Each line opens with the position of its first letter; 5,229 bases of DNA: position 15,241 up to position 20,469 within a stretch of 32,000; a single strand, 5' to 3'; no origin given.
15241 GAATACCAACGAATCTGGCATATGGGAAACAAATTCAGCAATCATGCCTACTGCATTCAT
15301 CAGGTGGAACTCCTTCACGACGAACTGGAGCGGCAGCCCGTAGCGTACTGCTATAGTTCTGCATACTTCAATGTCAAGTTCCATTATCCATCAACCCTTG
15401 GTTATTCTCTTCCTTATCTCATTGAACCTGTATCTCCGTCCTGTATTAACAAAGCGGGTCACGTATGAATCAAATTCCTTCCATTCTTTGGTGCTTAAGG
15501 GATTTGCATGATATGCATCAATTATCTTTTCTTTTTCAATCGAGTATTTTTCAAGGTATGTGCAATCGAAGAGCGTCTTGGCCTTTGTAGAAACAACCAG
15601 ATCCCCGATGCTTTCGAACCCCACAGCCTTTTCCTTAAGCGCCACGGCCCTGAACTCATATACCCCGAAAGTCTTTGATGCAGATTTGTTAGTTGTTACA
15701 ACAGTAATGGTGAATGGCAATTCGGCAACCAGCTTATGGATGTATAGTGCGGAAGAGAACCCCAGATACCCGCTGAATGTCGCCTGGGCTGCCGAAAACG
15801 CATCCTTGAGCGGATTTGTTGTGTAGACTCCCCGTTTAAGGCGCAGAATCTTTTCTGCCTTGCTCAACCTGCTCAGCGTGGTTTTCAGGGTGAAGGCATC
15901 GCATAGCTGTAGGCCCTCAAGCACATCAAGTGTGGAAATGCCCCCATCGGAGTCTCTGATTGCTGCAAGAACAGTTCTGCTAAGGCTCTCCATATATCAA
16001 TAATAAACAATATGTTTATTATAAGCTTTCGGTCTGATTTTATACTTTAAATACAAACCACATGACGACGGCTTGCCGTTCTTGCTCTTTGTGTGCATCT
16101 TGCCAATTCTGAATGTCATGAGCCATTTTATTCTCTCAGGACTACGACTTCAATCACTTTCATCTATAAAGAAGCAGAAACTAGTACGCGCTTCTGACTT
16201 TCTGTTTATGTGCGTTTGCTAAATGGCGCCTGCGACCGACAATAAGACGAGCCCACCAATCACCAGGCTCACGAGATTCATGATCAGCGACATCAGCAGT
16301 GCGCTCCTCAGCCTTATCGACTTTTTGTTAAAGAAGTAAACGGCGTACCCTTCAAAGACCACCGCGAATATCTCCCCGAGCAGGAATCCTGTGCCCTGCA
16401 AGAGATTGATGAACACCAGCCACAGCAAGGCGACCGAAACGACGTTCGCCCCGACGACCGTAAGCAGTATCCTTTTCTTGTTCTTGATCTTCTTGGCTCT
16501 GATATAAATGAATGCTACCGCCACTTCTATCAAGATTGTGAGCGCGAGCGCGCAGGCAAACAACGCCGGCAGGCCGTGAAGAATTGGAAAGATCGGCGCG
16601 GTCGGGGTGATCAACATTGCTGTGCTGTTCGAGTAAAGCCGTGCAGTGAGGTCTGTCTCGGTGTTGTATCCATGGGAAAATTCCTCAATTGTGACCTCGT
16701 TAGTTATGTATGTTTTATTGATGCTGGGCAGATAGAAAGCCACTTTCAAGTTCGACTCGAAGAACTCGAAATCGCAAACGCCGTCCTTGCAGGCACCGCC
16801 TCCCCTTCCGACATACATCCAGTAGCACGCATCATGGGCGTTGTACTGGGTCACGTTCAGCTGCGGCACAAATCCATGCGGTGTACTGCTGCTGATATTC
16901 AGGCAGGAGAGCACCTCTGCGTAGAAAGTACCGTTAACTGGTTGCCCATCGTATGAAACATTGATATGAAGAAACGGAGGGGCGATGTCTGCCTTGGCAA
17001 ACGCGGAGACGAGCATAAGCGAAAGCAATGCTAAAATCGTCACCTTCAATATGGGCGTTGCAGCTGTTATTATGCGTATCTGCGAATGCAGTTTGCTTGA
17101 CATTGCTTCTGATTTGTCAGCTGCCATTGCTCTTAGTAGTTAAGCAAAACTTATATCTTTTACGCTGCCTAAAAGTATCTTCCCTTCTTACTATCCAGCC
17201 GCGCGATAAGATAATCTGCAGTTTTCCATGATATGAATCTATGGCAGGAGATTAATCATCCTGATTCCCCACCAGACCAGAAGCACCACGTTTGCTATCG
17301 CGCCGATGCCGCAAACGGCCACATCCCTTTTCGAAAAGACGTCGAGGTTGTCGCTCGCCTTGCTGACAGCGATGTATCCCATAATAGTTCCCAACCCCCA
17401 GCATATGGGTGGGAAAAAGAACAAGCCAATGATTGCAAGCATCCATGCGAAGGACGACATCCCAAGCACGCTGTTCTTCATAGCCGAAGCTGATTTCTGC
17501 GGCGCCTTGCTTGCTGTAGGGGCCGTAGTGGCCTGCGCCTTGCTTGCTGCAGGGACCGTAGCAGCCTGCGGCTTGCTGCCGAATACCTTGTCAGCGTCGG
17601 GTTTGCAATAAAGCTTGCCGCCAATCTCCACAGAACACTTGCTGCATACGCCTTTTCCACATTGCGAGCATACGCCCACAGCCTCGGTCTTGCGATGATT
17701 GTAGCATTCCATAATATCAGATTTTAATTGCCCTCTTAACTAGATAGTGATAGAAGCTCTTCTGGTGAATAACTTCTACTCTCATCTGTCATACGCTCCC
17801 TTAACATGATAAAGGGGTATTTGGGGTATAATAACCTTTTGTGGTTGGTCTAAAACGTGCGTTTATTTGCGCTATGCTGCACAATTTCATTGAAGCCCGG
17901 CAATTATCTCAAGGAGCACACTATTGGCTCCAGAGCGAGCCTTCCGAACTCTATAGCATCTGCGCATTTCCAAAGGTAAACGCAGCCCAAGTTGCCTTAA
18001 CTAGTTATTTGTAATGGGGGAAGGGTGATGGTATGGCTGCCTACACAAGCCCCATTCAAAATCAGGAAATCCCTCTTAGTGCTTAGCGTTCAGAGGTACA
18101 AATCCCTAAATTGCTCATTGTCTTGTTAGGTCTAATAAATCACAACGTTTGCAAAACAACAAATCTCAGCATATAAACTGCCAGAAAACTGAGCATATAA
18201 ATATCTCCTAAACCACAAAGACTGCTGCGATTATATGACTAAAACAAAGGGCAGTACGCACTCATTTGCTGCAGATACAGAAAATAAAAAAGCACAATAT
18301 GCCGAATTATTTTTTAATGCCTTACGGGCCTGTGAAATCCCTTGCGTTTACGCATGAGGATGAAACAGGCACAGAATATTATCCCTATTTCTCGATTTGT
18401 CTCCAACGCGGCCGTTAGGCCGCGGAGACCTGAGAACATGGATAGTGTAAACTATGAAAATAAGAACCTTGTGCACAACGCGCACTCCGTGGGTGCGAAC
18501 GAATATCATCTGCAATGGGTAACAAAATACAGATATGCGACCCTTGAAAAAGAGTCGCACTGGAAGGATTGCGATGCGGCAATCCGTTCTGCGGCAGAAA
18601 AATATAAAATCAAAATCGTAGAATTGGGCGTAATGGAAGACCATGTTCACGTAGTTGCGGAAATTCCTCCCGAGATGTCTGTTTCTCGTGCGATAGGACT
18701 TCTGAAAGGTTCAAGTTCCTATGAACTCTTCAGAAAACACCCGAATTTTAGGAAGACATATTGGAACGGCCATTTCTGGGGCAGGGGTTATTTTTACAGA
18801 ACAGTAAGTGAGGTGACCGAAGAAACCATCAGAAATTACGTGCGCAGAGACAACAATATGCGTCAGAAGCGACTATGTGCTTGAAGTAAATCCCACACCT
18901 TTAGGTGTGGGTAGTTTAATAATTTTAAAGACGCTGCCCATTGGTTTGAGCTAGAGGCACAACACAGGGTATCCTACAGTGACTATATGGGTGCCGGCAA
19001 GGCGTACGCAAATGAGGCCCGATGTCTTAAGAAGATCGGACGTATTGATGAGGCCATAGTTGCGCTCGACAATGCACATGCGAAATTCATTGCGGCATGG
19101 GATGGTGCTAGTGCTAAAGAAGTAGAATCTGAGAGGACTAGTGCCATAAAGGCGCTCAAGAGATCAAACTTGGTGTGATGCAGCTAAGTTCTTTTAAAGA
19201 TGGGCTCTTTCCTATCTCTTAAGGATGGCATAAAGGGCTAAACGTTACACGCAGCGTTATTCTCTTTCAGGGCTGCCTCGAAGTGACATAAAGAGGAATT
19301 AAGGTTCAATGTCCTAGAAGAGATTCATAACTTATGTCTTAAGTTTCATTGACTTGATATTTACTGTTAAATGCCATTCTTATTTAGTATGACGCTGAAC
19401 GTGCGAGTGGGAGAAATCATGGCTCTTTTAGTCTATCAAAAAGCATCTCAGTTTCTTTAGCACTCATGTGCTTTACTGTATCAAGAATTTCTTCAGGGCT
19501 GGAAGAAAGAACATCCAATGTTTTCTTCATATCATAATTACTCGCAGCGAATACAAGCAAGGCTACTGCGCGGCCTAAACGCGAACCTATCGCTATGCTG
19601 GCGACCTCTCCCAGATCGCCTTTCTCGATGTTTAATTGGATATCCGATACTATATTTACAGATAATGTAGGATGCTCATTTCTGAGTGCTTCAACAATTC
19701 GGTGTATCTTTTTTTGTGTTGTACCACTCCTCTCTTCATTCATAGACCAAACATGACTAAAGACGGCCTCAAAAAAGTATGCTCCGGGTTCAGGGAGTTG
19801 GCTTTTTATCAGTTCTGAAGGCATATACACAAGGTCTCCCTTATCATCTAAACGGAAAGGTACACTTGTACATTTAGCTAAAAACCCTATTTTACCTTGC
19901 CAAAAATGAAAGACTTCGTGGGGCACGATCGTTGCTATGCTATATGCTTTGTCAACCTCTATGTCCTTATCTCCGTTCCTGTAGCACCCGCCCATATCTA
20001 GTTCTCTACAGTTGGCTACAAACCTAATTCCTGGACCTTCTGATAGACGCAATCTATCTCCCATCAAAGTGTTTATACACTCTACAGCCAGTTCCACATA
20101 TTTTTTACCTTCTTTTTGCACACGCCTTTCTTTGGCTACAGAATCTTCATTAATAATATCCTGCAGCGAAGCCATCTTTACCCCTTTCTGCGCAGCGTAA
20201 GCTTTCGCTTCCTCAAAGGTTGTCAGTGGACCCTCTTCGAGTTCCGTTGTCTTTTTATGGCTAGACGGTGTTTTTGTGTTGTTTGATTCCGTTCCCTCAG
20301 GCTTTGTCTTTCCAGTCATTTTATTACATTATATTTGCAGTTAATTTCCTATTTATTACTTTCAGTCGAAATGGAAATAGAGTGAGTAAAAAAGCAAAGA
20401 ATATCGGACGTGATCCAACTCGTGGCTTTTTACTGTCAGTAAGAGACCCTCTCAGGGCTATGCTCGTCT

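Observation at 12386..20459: An 8-kb island at tRNA-Thr, divided into cassettes by direct copies of the tRNA 3' end, with no integrase in sight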

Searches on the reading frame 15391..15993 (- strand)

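Call 7: search_protein_families(library=pfam, proteins=[window:15391-15993:-], max_evalue=0.01)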
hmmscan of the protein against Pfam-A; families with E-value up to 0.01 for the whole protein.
window:15391-15993:- (200 aa): 1 family
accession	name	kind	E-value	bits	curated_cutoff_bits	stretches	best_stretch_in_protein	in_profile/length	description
PF13338.12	AbiEi_4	-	0.0029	18.1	25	1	38-58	27-47/49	Transcriptional regulator, AbiEi antitoxin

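Call 82: search_protein_families(library=padloc, proteins=[window:15391-15993:-], max_evalue=0.01)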
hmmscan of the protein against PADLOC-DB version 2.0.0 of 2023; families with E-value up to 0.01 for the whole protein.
window:15391-15993:- (200 aa): 21 families
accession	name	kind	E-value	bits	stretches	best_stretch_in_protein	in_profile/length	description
PDLC02267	AbiEi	-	1.5e-24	84.8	1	19-183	21-187/252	AbiEi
PDLC02241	AbiEi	-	3.5e-17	60.8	1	28-184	24-185/199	AbiEi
PDLC02230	AbiEi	-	1.3e-11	42.6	1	37-163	20-152/192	AbiEi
PDLC02225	AbiEi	-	4.7e-10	37.5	1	37-121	32-120/198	AbiEi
PDLC02272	AbiEi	-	4.8e-10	37.6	1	20-156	14-160/200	AbiEi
PDLC02265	AbiEi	-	2.8e-08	31.7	1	37-145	29-148/198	AbiEi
PDLC02240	AbiEi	-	7.4e-08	30.2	1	42-153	40-167/216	AbiEi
PDLC02283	AbiEi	-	1.7e-06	25.9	1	37-144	32-150/201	AbiEi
PDLC02249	AbiEi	-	1e-05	23.4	1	38-160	32-154/184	AbiEi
PDLC02276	AbiEi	-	1.2e-05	23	1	67-145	73-157/270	AbiEi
PDLC02255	AbiEi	-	1.2e-05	22.9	1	23-150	22-150/186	AbiEi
PDLC02269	AbiEi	-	2.1e-05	22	1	35-145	27-144/251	AbiEi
PDLC02274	AbiEi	-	2.4e-05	22.2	1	42-123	40-131/217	AbiEi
PDLC02228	AbiEi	-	7.9e-05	20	1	38-153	54-171/216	AbiEi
PDLC02273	AbiEi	-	8.9e-05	20.6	1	72-182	82-194/205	AbiEi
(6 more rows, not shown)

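Call 86: search_protein_families(library=phrogs, proteins=[L046:1193-1828:+, L046:2739-3320:+], max_evalue=0.01)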
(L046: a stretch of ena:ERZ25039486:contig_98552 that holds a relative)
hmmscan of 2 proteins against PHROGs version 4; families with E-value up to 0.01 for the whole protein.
L046:1193-1828:+ (211 aa): 0 families

L046:2739-3320:+ (193 aa): 0 families

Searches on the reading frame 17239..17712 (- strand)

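Call 7: search_protein_families(library=pfam, proteins=[window:17239-17712:-], max_evalue=0.01)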
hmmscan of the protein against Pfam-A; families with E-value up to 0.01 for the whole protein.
window:17239-17712:- (157 aa): 3 families
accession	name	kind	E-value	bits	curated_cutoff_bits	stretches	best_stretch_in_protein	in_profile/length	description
PF09947.15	DUF2180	-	0.003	18.1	22.2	1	3-28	3-32/68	Uncharacterized protein conserved in archaea (DUF2180)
PF19779.4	DUF6264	-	0.0038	17.9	31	1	48-151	35-137/183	Family of unknown function (DUF6264)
PF00643.29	zf-B_box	-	0.0089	16.6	24.1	1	2-29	5-32/42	B-box zinc finger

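Call 82: search_protein_families(library=padloc, proteins=[window:17239-17712:-], max_evalue=0.01)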
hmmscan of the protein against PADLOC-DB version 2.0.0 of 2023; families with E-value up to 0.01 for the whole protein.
window:17239-17712:- (157 aa): 0 families

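Call 86: search_protein_families(library=phrogs, proteins=[window:17239-17712:-, L046:1193-1828:+, L046:2739-3320:+], max_evalue=0.01)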
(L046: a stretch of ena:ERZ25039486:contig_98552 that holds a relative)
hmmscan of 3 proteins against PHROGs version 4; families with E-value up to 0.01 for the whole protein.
window:17239-17712:- (157 aa): 0 families

L046:1193-1828:+ (211 aa): 0 families

L046:2739-3320:+ (193 aa): 0 families

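Call 87: search_protein_families(library=ncbifam, proteins=[window:17239-17712:-], max_evalue=0.01)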
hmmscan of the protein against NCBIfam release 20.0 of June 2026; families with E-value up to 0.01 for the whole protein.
window:17239-17712:- (157 aa): 0 families

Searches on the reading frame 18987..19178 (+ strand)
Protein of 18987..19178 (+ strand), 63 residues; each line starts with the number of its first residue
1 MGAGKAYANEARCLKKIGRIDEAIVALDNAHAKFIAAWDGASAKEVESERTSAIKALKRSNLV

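Call 8: search_protein_families(library=pfam, proteins=[window:18987-19178:+], max_evalue=0.01)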
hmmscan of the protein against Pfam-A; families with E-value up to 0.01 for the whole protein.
window:18987-19178:+ (63 aa): 2 families
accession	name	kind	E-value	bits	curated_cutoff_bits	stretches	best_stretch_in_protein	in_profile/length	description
PF00515.34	TPR_1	-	0.0035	17.5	27.8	1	5-30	2-27/34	Tetratricopeptide repeat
PF07719.23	TPR_2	-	0.0095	16.4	27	0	5-32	2-29/34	Tetratricopeptide repeat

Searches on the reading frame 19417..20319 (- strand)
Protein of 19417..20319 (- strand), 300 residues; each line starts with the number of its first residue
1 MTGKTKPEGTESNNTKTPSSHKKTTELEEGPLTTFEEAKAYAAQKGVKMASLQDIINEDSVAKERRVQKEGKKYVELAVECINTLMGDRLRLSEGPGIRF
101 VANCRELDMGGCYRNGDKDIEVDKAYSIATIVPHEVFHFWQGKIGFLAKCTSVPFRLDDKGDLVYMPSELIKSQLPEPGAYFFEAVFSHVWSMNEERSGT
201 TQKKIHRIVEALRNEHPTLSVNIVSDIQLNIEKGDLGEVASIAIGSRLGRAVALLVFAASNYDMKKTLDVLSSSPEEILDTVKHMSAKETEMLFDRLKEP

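Call 7: search_protein_families(library=pfam, proteins=[window:19417-20319:-], max_evalue=0.01)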
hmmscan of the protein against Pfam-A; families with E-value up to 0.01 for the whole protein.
window:19417-20319:- (300 aa): 0 families

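Call 82: search_protein_families(library=padloc, proteins=[window:19417-20319:-], max_evalue=0.01)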
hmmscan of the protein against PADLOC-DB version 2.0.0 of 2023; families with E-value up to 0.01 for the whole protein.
window:19417-20319:- (300 aa): 0 families

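Call 86: search_protein_families(library=phrogs, proteins=[window:19417-20319:-, L046:1193-1828:+, L046:2739-3320:+], max_evalue=0.01)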
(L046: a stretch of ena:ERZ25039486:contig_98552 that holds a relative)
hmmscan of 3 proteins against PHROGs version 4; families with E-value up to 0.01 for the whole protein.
window:19417-20319:- (300 aa): 0 families

L046:1193-1828:+ (211 aa): 0 families

L046:2739-3320:+ (193 aa): 0 families

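Call 87: search_protein_families(library=ncbifam, proteins=[window:19417-20319:-], max_evalue=0.01)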
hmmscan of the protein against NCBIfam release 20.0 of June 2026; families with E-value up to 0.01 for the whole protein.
window:19417-20319:- (300 aa): 0 families

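Call 88: find_homologous_proteins(query=window:19417-20319:-, max_evalue=0.00001)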
Query window:19417-20319:- (300 aa): 1 proteins with E <= 0.00001 among 1700 candidates.
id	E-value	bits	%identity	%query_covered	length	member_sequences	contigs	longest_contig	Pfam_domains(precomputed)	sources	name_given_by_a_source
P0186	1.1e-195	667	100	100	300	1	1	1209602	-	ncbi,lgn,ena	-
